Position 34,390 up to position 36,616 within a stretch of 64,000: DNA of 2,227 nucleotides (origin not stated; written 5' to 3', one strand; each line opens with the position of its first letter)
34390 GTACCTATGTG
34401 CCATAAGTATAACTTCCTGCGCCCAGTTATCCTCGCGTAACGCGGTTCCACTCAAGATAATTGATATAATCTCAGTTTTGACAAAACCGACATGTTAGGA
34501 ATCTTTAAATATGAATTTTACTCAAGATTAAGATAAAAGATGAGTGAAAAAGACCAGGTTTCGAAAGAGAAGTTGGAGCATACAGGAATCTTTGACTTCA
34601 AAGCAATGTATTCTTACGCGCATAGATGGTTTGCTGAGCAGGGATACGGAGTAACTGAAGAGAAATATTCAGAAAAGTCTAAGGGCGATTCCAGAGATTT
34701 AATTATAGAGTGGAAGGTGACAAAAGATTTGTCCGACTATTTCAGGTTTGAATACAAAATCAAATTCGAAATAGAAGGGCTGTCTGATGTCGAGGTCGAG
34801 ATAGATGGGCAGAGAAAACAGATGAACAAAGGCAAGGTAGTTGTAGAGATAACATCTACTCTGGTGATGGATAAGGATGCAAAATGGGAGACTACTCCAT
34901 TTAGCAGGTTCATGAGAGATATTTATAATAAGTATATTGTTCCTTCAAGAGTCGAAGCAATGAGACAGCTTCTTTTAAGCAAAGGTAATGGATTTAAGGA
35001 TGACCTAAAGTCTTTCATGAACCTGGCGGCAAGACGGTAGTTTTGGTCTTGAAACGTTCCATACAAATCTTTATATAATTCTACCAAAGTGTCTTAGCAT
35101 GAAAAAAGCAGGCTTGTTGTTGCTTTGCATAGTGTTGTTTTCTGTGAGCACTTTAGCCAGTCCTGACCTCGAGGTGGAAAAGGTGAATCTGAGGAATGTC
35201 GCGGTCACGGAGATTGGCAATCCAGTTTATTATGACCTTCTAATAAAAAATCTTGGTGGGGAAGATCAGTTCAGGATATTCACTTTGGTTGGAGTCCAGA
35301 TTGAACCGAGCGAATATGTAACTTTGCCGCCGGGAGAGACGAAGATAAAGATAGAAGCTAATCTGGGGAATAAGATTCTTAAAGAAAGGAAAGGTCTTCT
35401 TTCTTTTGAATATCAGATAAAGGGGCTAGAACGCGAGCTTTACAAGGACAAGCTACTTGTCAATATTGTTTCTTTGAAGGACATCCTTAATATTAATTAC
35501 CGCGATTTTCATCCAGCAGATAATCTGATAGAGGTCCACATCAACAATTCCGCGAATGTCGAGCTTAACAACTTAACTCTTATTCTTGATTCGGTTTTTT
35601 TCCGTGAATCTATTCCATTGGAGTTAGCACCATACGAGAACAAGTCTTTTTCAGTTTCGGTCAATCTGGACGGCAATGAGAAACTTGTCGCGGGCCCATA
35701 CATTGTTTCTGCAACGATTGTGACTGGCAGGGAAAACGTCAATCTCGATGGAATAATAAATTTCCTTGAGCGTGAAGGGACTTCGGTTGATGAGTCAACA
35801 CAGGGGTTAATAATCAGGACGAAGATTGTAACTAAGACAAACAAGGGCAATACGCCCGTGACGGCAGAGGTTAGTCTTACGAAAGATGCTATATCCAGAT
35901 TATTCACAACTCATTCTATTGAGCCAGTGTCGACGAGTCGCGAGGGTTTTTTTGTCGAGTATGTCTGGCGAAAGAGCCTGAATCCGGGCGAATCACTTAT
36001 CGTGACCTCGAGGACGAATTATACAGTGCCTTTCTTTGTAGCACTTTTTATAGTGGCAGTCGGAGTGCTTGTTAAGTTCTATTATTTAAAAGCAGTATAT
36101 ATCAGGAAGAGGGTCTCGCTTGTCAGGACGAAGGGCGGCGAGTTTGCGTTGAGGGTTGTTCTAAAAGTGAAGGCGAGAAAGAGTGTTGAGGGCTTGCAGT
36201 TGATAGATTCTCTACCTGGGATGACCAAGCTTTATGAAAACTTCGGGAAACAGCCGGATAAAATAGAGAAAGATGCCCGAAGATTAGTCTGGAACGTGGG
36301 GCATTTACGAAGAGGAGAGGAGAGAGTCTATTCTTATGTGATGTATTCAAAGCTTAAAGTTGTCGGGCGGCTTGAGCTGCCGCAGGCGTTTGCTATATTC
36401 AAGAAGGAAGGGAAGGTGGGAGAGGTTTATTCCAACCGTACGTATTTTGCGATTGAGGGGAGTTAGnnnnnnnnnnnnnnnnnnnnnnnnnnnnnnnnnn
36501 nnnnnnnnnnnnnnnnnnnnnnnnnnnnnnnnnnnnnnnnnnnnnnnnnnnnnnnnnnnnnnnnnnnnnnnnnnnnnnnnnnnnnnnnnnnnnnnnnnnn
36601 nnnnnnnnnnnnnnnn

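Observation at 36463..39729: Operon coupling an AbrB-like Zn-ribbon regulator, CDC48 and a C39-like papain-fold peptidase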

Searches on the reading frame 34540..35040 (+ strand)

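Call 4: search_protein_families(library=pfam, proteins=[window:34540-35040:+], max_evalue=0.01)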
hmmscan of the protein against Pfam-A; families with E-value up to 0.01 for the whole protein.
window:34540-35040:+ (166 aa): 1 family
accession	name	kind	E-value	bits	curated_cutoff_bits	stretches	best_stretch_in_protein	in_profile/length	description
PF04338.18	DUF481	-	0.0087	16.5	21.1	0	20-85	94-162/210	Protein of unknown function, DUF481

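Call 42: search_protein_families(library=padloc, proteins=[window:34540-35040:+], max_evalue=0.001)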
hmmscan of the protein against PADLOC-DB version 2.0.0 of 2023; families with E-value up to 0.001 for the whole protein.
window:34540-35040:+ (166 aa): 0 families

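Call 74: search_protein_families(library=pfam, proteins=[window:34540-35040:+], max_evalue=10)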
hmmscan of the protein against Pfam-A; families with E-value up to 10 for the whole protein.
window:34540-35040:+ (166 aa): 1 family
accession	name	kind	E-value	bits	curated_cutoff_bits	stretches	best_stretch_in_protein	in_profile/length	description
PF04338.18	DUF481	-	0.0087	16.5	21.1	1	20-85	94-162/210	Protein of unknown function, DUF481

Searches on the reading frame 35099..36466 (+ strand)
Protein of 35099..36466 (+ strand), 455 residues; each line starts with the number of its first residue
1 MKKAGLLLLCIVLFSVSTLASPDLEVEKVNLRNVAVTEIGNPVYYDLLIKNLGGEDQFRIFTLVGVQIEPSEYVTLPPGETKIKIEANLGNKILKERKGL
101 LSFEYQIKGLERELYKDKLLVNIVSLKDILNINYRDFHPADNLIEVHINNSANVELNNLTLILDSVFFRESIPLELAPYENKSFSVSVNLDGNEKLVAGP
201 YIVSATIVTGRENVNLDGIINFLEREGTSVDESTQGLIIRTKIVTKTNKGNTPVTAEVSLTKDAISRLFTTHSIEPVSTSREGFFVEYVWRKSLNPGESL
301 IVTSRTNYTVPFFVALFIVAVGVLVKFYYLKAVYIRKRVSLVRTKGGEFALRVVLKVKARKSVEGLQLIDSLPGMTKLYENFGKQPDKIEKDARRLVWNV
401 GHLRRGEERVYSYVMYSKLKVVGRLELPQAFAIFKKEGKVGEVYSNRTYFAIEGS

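Call 4: search_protein_families(library=pfam, proteins=[window:35099-36466:+], max_evalue=0.01)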
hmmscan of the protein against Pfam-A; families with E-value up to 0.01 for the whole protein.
window:35099-36466:+ (455 aa): 0 families

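Call 42: search_protein_families(library=padloc, proteins=[window:35099-36466:+], max_evalue=0.001)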
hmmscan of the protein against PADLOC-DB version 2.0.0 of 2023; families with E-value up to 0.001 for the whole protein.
window:35099-36466:+ (455 aa): 0 families

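Call 74: search_protein_families(library=pfam, proteins=[window:35099-36466:+], max_evalue=10)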
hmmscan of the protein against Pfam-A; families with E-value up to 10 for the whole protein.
window:35099-36466:+ (455 aa): 3 families
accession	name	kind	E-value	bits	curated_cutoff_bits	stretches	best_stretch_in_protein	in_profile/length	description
PF12690.13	BsuPI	-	0.012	16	22.9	0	245-305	19-79/101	Intracellular proteinase inhibitor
PF10913.13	DUF2706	-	0.048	13.9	25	1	177-202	24-49/59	Protein of unknown function (DUF2706)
PF12575.13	Pox_EPC_I2-L1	-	0.14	12.8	23.4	1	306-333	45-72/72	Poxvirus entry protein complex L1 and I2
